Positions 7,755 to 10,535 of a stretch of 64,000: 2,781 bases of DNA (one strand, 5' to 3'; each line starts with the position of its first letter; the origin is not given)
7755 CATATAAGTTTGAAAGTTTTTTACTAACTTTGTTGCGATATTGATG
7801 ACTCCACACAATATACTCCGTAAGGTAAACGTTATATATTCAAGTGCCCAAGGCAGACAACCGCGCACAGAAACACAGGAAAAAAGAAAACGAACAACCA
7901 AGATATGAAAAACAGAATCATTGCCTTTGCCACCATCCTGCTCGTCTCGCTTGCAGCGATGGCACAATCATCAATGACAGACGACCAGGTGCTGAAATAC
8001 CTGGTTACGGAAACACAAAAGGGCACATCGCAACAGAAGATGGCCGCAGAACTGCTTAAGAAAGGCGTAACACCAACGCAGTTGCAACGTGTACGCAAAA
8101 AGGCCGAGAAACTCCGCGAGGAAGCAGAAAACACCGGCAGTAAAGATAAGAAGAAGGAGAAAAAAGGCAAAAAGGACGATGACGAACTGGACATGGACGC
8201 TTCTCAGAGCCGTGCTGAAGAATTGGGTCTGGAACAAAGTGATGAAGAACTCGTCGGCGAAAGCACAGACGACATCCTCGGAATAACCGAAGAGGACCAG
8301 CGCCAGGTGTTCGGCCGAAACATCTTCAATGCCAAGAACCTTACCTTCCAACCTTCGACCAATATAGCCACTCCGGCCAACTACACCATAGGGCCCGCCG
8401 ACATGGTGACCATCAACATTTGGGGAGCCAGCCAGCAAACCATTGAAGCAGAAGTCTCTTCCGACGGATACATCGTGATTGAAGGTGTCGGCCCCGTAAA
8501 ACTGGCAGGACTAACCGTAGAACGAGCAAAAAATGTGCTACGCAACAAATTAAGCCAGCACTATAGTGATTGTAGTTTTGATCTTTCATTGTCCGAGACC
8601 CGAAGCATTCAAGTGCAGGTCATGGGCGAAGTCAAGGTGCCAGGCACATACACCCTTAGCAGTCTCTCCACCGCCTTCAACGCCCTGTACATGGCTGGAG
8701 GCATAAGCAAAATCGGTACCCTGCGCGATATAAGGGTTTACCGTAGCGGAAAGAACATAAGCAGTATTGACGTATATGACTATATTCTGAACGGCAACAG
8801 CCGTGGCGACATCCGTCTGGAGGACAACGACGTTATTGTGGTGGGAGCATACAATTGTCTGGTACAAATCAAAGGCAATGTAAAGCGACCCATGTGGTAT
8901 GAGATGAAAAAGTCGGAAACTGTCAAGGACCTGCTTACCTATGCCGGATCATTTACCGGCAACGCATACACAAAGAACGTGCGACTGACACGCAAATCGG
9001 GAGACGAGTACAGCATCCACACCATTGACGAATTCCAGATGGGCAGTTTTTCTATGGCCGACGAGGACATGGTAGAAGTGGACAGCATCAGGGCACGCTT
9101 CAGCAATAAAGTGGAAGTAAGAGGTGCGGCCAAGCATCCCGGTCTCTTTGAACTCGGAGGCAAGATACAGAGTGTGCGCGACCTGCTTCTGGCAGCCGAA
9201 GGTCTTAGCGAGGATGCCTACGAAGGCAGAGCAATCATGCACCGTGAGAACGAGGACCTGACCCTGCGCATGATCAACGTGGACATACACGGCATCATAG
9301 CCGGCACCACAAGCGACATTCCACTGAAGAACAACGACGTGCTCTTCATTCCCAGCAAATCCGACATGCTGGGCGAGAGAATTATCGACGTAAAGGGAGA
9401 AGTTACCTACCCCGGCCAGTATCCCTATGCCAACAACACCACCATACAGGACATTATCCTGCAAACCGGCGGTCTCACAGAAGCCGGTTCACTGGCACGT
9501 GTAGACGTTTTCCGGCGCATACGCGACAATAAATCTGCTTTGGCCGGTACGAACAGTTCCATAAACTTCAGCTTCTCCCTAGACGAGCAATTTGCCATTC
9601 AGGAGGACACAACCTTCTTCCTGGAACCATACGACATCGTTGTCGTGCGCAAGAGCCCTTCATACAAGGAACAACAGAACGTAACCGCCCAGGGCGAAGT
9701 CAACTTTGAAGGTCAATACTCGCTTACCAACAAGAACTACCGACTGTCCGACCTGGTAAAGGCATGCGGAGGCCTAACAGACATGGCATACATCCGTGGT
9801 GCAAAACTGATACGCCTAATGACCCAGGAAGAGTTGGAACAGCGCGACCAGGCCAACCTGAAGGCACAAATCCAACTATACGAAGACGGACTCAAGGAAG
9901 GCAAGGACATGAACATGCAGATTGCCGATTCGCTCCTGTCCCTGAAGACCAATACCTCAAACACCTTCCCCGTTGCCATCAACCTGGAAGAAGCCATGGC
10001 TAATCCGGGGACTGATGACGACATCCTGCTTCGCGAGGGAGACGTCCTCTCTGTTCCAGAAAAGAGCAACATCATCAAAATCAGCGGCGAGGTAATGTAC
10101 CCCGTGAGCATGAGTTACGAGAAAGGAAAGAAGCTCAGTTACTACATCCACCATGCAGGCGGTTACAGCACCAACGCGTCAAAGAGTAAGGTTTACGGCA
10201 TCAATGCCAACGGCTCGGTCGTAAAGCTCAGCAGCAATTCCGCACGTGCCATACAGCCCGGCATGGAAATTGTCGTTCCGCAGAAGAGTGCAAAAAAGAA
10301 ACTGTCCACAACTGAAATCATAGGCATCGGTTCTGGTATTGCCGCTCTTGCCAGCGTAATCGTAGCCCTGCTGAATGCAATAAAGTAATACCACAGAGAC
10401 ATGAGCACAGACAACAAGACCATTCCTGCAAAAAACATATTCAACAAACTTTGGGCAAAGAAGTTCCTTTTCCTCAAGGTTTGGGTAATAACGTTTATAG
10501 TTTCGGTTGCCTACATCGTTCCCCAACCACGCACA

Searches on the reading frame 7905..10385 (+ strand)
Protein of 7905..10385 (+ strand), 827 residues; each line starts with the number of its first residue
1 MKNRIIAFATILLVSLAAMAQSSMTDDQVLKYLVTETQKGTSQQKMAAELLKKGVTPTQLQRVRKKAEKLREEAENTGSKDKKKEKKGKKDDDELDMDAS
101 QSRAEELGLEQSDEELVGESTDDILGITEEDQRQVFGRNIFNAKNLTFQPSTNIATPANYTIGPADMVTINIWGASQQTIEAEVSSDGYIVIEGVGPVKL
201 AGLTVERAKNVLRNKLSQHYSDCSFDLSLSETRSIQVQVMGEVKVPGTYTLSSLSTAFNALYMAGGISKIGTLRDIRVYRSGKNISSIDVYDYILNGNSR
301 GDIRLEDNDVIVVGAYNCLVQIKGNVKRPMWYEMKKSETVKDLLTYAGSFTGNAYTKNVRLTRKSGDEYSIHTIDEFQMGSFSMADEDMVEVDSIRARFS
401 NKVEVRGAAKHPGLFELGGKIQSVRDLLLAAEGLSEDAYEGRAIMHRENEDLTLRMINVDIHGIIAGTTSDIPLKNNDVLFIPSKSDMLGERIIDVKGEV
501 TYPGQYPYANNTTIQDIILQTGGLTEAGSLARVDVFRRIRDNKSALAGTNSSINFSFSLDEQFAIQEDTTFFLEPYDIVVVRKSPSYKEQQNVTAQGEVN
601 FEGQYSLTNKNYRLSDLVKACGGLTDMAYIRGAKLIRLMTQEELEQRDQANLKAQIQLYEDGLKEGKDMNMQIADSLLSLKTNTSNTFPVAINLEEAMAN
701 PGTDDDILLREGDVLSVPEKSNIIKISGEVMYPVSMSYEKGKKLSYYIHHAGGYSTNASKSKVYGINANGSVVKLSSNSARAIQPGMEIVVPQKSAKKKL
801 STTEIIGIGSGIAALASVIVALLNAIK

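Call 71: search_protein_families(library=pfam, proteins=[window:7905-10385:+], max_evalue=0.0001)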
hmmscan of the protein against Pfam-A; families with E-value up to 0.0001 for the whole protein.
window:7905-10385:+ (827 aa): 3 families
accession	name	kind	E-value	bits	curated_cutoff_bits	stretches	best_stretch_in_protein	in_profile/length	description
PF10531.15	SLBB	-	3.6e-47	158.4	27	3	493-544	1-51/55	SLBB domain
PF22461.2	SLBB_2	-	3.4e-38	130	27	3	236-313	2-79/79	SLBB domain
PF02563.21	Poly_export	-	5.8e-16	58.9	28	1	156-226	3-73/77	Polysaccharide biosynthesis/export protein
